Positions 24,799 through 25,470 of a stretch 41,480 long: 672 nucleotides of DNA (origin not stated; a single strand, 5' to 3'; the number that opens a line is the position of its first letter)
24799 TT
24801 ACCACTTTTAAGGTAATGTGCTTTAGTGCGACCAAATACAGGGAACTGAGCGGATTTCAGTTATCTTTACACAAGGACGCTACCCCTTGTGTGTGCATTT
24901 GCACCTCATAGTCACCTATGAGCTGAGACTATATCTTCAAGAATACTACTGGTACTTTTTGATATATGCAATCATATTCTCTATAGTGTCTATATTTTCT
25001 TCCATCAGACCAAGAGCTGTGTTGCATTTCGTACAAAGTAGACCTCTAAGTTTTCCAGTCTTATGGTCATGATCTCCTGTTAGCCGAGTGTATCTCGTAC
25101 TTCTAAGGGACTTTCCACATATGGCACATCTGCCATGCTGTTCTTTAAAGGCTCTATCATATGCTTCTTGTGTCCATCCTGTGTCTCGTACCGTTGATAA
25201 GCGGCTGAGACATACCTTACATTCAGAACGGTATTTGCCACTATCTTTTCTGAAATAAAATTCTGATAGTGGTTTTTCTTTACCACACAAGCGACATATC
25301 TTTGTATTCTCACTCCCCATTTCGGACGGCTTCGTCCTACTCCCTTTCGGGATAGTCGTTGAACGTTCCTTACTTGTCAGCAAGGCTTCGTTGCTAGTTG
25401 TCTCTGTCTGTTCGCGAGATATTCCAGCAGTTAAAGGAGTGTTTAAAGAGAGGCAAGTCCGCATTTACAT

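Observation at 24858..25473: Major capsid gene split by a 616-nt group I-like intron carrying an endonuclease VII/HNH gene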

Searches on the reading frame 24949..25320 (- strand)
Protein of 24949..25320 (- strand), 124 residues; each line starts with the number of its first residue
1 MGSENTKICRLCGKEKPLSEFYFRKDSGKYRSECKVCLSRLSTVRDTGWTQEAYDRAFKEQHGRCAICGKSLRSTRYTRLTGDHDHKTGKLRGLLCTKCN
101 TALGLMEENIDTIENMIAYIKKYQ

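Call 6: search_protein_families(library=pfam, proteins=[window:24949-25320:-])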
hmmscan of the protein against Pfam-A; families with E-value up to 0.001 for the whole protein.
seq(124 aa): 2 families
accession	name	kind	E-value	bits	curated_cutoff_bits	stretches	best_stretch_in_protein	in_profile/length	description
PF02945.21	Endonuclease_7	-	1.8e-21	76.2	23.6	1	45-121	6-81/82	Recombination endonuclease VII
PF23550.1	zf_Tbcl_Rhp7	-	0.00043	20.2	27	1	64-104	6-38/39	DNA repair protein rhp7 treble clef domain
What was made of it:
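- On Classical HNH endonucleases (Pfam HNH): The Pfam scan at E <= 0.001 returned only Endonuclease_7 and a treble-clef zinc-finger family (call 6).
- Checked: The ORF 25320..24946 matches Pfam PF02945 Endonuclease_7 at E 1.8e-21 (call 6).
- PF02945 at E 1.8e-21 (call 6).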

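Call 23: search_protein_families(library=phrogs, proteins=[window:24949-25320:-])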
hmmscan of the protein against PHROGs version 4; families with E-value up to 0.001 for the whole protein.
seq(124 aa): 11 families
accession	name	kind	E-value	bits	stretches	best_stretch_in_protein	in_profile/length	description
phrog_2633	-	DNA, RNA and nucleotide metabolism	3.6e-30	106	1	4-123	11-139/142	endonuclease VII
phrog_2914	-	DNA, RNA and nucleotide metabolism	7e-24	85.6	1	25-123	58-155/190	endonuclease VII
phrog_307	-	DNA, RNA and nucleotide metabolism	1.2e-20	75.8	1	49-122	107-178/334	endonuclease VII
phrog_423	-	DNA, RNA and nucleotide metabolism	8.1e-17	62.6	1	54-113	15-74/159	endonuclease VII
phrog_1035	-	DNA, RNA and nucleotide metabolism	3.9e-14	54.1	1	5-114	62-221/271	endonuclease VII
phrog_2255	-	DNA, RNA and nucleotide metabolism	3.5e-10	40.7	1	4-71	51-119/211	HNH endonuclease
phrog_17507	-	DNA, RNA and nucleotide metabolism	7.4e-08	33.2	1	83-121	2-41/65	endonuclease VII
phrog_2340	-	DNA, RNA and nucleotide metabolism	2.3e-07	32.1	1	3-61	5-68/171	endonuclease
phrog_11865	-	DNA, RNA and nucleotide metabolism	2.6e-06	28.8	1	83-113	3-33/95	endonuclease VII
phrog_5558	-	moron, auxiliary metabolic gene and host takeover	3.3e-05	25.1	1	6-86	8-85/130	Lar-like restriction alleviation protein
phrog_10675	-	unknown function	0.0001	23.4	0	4-53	3-53/98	-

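Call 24: search_solved_structures(query=window:24949-25320:-, max_evalue=1, show_alignments=2)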
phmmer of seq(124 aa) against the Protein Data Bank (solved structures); distinct sequences matched with E-value up to 1: 8.
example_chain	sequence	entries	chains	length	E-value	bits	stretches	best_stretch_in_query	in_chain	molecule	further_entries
3fc3_A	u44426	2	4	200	4.9e-10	42.6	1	5-124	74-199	Restriction endonuclease Hpy99I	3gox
1e7d_A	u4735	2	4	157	8.4e-07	32.2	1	53-109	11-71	RECOMBINATION ENDONUCLEASE VII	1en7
1e7l_A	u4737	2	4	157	4.4e-06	29.9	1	53-109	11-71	RECOMBINATION ENDONUCLEASE VII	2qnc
2qnf_A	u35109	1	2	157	4.8e-06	29.8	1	53-109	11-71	Recombination endonuclease VII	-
2o13_A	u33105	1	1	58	0.026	17.7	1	63-83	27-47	Muscle LIM protein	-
1pce_A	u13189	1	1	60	0.42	13.8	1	25-47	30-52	PEC-60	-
1rut_X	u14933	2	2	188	0.73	13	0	5-39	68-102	Fusion protein of Lmo4 protein and LIM domain-binding protein 1 | LIM domain transcription factor LMO4,LIM domain-binding protein 1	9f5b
2mbv_A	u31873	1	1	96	0.79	12.9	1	5-39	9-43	Fusion protein of LIM domain transcription factor LMO4 (77-147) and DEAF1 (404-418)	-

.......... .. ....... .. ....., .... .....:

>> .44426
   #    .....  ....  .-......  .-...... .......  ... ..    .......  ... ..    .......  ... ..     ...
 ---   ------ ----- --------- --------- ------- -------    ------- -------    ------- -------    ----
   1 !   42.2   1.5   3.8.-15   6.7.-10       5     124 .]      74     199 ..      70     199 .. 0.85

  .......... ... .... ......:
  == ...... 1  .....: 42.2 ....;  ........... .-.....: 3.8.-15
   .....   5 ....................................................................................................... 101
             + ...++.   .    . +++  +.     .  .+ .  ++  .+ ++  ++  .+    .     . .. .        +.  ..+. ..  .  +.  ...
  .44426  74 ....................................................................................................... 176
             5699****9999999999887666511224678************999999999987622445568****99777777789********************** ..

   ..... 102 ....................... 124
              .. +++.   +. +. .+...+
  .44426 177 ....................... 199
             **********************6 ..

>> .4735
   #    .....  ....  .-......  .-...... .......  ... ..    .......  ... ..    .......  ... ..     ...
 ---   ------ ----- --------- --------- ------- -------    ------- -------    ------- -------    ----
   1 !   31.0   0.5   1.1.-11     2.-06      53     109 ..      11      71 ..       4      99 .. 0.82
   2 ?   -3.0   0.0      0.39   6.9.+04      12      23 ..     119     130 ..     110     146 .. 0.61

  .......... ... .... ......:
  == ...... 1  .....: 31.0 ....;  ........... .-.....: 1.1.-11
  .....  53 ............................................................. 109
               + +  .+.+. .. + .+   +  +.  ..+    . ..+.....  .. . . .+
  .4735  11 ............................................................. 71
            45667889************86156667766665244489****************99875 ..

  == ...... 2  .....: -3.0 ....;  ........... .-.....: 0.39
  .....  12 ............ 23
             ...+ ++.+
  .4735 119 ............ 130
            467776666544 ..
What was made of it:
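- Family profiles align from residue 4 of the 124-aa form (calls 23, 24).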

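Call 32: search_dna_similar(query=window:24949-25320:-, collection=phages, mode=protein, max_rows=40)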
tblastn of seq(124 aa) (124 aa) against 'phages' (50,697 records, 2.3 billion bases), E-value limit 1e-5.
Records with a match: 1765; places in all: 1830; records where one place covers at least 80% of the query: 416.
Best place of each record, by identity: <60% 1765.
By first word of the organism name: Mycobacterium 1001; Klebsiella 129; Gordonia 91; Escherichia 87; Rhodococcus 49; Yersinia 42; Salmonella 42; Streptomyces 40; Synechococcus 34; Pseudomonas 33; and 53 more.
By host as written in the record: Mycobacterium smegmatis mc2 155 732; Mycobacterium smegmatis mc#155 119; Gordonia terrae 3612 75; - 74; Klebsiella pneumoniae 69; Mycobacterium smegmatis mc2155 55; Escherichia coli 38; Rhodococcus erythropolis RIA 643 37; and 251 more.
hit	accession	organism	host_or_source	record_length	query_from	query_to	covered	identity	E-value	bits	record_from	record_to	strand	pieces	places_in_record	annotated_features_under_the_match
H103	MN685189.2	Ralstonia phage vRsoP-WF2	environmental water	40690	4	121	95%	40.8%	2e-20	91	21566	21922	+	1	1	endonuclease VII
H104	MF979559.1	Ralstonia phage DU_RP_I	Ralstonia solanacearum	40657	4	121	95%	40.8%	6e-20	89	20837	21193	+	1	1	recombination endonuclease VII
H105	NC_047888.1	Ralstonia phage DU_RP_I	Ralstonia solanacearum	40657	4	121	95%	40.8%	6e-20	89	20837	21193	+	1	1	endonuclease VII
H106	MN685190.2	Ralstonia phage vRsoP-WM2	environmental water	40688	4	121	95%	40.8%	6e-20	89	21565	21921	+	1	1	endonuclease VII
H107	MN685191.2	Ralstonia phage vRsoP-WR2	environmental water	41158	4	121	95%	40.8%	6e-20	89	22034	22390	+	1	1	endonuclease VII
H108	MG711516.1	Ralstonia phage RsoP1EGY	Ralstonia solanacearum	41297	4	121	95%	40.8%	6e-20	89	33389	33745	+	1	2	hypothetical protein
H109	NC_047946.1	Ralstonia phage RsoP1EGY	Ralstonia solanacearum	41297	4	121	95%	40.8%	6e-20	89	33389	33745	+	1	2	endonuclease VII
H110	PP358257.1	Ralstonia phage PY065YO380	Ralstonia solanacearum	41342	4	121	95%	40.8%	6e-20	89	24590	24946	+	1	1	none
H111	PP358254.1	Ralstonia phage PY04L1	Ralstonia solanacearum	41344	4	121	95%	40.8%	6e-20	89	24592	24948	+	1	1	none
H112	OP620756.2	Klebsiella phage vB_KpnP_K2044-302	Klebsiella pneumoniae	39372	7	122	94%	41.3%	2e-17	82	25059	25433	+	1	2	hypothetical protein (x2)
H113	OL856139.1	Rahnella phage Sarma103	Rahnella woolbedingensis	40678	6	122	94%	40.2%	3e-18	84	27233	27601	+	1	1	endonuclease VII | internal virion protein A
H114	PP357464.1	Klebsiella phage 175015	Klebsiella pneumoniae 135080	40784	7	122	94%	40.5%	2e-17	82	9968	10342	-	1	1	hypothetical protein (x2)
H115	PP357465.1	Klebsiella phage 175016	Klebsiella pneumoniae 135080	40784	7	122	94%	40.5%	2e-17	82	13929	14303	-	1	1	hypothetical protein (x2)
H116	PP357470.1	Klebsiella phage 175021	Klebsiella pneumoniae 135080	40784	7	122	94%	40.5%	2e-17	82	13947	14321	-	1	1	hypothetical protein (x2)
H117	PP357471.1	Klebsiella phage 175022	Klebsiella pneumoniae 135080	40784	7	122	94%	40.5%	2e-17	82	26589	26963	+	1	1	hypothetical protein (x2)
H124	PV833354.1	Escherichia phage vB_Eco_ZCEC02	Escherichia coli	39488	1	103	83%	45.0%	3e-13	70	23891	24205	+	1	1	endonuclease | scaffold protein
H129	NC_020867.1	Synechococcus phage S-RIP1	Synechococcus sp. WH8101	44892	7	121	93%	40.2%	6e-12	92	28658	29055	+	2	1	none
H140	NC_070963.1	Synechococcus phage S-SRM01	Synechococcus sp. KCZYC6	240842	3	124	98%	37.0%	5e-17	81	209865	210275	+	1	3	endonuclease VII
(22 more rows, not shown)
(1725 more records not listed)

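Call 34: get_annotated_region(hit=H105, flank=3000)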
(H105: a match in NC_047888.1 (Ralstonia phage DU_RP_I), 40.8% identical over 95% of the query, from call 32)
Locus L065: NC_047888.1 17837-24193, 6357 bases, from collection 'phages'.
description: Ralstonia phage DU_RP_I, complete genome.
organism: Ralstonia phage DU_RP_I (NCBI taxid 2041493)
taxonomy: Viruses; Duplodnaviria; Heunggongvirae; Uroviricota; Caudoviricetes; Autographiviridae; Gyeongsanvirus; Gyeongsanvirus DURPI
host: Ralstonia solanacearum; source: -; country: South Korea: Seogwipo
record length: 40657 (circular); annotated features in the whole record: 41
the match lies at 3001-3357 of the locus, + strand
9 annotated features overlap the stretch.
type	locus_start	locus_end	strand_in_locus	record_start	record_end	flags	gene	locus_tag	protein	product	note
CDS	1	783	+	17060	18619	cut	-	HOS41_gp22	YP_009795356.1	head-tail adaptor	-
CDS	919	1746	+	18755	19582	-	-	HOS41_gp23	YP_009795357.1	head assembly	-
CDS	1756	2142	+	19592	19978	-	-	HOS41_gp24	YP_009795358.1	hypothetical protein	-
CDS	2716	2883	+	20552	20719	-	-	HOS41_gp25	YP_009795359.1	major head protein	-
CDS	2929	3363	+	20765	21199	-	-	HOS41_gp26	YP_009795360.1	endonuclease VII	-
CDS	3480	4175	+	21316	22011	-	-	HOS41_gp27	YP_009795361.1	major head protein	-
CDS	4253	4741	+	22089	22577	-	-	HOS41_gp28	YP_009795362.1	hypothetical protein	-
CDS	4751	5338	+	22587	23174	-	-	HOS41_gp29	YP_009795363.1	tail protein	-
CDS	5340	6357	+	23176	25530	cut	-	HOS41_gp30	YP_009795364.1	tail protein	-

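Call 35: get_annotated_region(hit=H124, flank=2500)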
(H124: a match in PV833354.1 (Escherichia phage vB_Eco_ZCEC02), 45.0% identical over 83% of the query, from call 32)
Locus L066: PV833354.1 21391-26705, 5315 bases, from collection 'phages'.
description: Escherichia phage vB_Eco_ZCEC02, complete genome.
organism: Escherichia phage vB_Eco_ZCEC02 (NCBI taxid 3445451)
taxonomy: Viruses
host: Escherichia coli; source: medical sewage water; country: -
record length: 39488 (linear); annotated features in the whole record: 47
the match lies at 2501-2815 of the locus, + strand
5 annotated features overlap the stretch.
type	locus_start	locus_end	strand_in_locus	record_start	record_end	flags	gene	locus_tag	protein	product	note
CDS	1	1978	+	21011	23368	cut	-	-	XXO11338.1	non-contractile tail tubular protein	-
CDS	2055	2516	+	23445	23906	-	-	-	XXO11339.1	scaffold protein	-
CDS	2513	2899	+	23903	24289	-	-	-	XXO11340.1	endonuclease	-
CDS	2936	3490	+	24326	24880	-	-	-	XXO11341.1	internal (core) protein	-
CDS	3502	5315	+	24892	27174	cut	-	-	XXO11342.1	internal virion protein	gp15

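Call 60: get_annotated_region(hit=H129, flank=2500)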
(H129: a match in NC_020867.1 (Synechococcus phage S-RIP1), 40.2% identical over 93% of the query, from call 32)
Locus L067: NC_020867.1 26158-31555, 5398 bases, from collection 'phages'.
description: Synechococcus phage S-RIP1 genomic sequence.
organism: Synechococcus phage S-RIP1 (NCBI taxid 754041)
taxonomy: Viruses; Duplodnaviria; Heunggongvirae; Uroviricota; Caudoviricetes; Autographiviridae; Kajamvirus; Kajamvirus SRIP1
host: Synechococcus sp. WH8101; source: Narragansett Bay Rhode Island; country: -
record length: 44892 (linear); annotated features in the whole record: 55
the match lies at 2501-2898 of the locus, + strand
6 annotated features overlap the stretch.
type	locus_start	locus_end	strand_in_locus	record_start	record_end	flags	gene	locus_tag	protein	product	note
CDS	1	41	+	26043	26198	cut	-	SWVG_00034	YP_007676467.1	hypothetical protein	-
CDS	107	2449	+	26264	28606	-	-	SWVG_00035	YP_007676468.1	RNA polymerase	-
CDS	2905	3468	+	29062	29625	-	-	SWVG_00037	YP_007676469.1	Gp2.5-like ssDNA binding protein and ssDNA annealing protein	-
CDS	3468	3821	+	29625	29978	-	-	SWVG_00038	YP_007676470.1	endonuclease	-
CDS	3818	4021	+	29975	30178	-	-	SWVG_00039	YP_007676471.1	hypothetical protein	-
CDS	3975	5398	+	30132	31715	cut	-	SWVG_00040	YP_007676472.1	DNA primase/helicase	-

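Call 65: get_annotated_region(hit=H140, flank=1500)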
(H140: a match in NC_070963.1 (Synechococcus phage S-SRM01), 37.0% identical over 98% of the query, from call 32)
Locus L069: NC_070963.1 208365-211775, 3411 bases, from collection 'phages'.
description: Synechococcus phage S-SRM01, complete genome.
organism: Synechococcus phage S-SRM01 (NCBI taxid 2781608)
taxonomy: Viruses; Duplodnaviria; Heunggongvirae; Uroviricota; Caudoviricetes; Kyanoviridae; Serangoonvirus; Serangoonvirus essarone
host: Synechococcus sp. KCZYC6; source: Serangoon Reservoir; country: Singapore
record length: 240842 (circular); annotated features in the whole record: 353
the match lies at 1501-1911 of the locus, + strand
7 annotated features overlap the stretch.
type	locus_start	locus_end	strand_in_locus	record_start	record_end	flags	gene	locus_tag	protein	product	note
CDS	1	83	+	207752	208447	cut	-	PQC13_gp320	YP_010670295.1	homing endonuclease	-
CDS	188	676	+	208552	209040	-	-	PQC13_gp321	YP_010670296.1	photosystem II D1 protein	-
CDS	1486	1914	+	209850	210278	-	-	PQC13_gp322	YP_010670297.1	endonuclease VII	-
CDS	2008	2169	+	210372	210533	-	-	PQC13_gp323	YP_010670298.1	hypothetical protein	-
CDS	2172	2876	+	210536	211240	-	-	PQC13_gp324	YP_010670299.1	UDP-2,3-diacylglucosamine diphosphatase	-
CDS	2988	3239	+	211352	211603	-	-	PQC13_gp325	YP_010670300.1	hypothetical protein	-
CDS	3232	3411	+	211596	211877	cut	-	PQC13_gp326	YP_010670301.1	hypothetical protein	-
